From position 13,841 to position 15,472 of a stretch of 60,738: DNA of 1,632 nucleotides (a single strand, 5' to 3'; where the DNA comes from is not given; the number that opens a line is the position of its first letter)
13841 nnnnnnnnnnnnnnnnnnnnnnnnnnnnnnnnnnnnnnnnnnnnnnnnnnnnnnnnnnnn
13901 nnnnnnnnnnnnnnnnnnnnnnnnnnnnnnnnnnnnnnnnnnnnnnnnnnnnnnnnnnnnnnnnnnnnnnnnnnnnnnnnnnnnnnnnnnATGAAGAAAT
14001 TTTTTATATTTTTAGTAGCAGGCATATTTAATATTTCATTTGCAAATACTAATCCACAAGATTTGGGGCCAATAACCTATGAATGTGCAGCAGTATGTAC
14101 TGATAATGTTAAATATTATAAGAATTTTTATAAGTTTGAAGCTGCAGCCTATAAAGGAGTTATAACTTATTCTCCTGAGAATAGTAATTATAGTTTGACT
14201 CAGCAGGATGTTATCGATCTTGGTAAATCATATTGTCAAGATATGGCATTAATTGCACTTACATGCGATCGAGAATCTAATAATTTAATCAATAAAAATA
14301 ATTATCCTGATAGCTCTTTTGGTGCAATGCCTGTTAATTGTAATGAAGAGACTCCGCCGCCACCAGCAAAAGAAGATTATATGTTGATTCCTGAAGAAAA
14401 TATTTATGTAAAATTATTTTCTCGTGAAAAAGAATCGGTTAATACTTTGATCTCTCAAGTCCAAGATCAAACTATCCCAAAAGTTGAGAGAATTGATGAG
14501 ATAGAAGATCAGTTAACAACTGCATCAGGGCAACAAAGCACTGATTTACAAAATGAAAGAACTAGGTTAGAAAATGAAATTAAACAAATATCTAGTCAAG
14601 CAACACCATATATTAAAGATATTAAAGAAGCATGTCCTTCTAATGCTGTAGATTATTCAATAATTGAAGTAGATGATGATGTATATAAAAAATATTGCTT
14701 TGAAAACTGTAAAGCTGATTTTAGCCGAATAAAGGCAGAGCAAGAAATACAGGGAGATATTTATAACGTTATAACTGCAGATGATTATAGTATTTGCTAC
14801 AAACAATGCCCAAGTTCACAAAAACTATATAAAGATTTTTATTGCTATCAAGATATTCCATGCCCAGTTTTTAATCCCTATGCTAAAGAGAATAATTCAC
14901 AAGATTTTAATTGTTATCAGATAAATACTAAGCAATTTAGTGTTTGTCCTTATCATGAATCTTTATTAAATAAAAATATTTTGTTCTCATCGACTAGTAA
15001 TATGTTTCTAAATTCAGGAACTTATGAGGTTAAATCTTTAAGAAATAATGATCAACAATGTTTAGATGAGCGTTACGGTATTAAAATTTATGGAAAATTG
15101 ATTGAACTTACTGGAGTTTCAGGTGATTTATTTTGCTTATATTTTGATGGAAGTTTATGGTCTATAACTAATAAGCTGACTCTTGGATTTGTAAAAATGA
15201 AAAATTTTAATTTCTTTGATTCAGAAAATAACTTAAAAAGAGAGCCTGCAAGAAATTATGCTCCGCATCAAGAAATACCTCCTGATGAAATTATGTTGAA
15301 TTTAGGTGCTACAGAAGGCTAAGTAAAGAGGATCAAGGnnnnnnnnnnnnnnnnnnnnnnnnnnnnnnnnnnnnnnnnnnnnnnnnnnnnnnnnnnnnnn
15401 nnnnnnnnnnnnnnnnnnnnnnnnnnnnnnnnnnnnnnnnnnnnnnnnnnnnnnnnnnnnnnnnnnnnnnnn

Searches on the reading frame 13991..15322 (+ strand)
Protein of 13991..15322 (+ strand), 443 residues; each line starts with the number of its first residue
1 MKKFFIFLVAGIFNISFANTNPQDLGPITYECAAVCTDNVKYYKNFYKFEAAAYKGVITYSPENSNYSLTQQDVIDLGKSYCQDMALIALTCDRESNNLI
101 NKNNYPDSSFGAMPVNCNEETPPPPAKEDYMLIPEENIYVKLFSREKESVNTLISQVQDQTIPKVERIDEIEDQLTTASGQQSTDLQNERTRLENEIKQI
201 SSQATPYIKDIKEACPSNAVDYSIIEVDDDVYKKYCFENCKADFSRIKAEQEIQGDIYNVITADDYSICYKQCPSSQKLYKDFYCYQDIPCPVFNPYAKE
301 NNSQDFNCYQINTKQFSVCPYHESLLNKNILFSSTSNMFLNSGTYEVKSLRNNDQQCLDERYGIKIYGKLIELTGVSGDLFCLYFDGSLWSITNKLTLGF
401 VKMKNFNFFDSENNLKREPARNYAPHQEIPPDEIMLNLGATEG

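Call 6: search_protein_families(library=pfam, proteins=[window:13991-15322:+], max_evalue=0.1)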
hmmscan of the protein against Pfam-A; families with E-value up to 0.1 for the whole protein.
window:13991-15322:+ (443 aa): 0 families

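Call 7: search_protein_families(library=ncbifam, proteins=[window:13991-15322:+], max_evalue=0.1)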
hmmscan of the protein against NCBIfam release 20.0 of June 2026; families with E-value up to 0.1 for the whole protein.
window:13991-15322:+ (443 aa): 0 families

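Call 41: list_cluster_members(proteins=[P0003, P0004, P0002, P0001, window:13991-15319:+, window:13185-13988:+, window:10963-13134:+, window:25542-26270:+])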
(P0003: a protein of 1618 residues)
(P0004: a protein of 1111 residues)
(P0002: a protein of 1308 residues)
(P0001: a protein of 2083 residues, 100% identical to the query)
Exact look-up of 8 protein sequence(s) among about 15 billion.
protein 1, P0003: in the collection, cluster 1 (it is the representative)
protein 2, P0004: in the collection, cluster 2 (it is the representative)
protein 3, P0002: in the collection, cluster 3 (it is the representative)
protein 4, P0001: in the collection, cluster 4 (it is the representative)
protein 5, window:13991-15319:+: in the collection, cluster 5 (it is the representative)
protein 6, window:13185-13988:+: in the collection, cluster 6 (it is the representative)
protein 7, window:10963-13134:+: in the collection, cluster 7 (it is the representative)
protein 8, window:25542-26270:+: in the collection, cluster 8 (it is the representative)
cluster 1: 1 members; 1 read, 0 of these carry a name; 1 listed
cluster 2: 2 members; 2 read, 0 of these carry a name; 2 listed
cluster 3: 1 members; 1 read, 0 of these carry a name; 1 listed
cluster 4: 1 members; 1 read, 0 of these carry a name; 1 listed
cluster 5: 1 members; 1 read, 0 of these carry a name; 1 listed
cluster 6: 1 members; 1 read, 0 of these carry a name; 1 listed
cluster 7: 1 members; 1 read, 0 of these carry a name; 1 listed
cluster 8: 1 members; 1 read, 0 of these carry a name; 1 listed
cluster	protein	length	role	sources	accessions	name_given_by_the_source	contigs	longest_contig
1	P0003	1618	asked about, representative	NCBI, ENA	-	-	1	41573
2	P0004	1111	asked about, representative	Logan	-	-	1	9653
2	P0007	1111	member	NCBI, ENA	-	-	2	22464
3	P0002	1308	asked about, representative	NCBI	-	-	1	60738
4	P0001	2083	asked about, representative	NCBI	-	-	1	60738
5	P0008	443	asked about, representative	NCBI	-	-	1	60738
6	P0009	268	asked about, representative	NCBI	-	-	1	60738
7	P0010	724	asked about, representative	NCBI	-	-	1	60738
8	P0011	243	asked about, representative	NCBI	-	-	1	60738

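Call 64: search_protein_families(library=pfam, proteins=[L002:1-1017:+], max_evalue=0.01)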
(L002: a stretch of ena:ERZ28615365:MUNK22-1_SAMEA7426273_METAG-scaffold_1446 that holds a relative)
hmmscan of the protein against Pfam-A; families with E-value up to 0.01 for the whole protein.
L002:1-1017:+ (339 aa): 4 families
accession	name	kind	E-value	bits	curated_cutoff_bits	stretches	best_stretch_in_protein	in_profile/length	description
PF12662.13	cEGF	-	6e-10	39.2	26.6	1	3-26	1-24/24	Complement Clr-like EGF-like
PF07645.21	EGF_CA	-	8.6e-08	32.7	27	1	23-64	1-43/43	Calcium-binding EGF domain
PF14670.12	FXa_inhibition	-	1.6e-05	25.4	33.4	1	2-21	17-36/36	Coagulation Factor Xa inhibitory site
PF00008.33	EGF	-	0.0039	17.9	21.5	1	27-55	1-30/32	EGF-like domain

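Call 95: search_protein_families(library=phrogs, proteins=[window:13991-15319:+], max_evalue=0.01)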
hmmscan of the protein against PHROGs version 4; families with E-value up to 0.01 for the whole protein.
window:13991-15319:+ (443 aa): 0 families

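Call 96: search_solved_structures(query=window:13991-15319:+, max_evalue=1)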
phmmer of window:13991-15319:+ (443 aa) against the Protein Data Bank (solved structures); distinct sequences matched with E-value up to 1: 0.

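Call 105: search_protein_families(library=ncbifam, proteins=[L002:1-1017:+], max_evalue=0.01)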
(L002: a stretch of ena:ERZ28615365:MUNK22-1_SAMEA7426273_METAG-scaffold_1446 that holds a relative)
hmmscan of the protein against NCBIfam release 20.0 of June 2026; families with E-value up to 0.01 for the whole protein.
L002:1-1017:+ (339 aa): 1 family
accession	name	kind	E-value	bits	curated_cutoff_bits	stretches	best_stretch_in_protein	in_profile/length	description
NF033759.1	exchanger_TraA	exception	8.3e-05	21.4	750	1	145-261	294-402/666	outer membrane exchange protein TraA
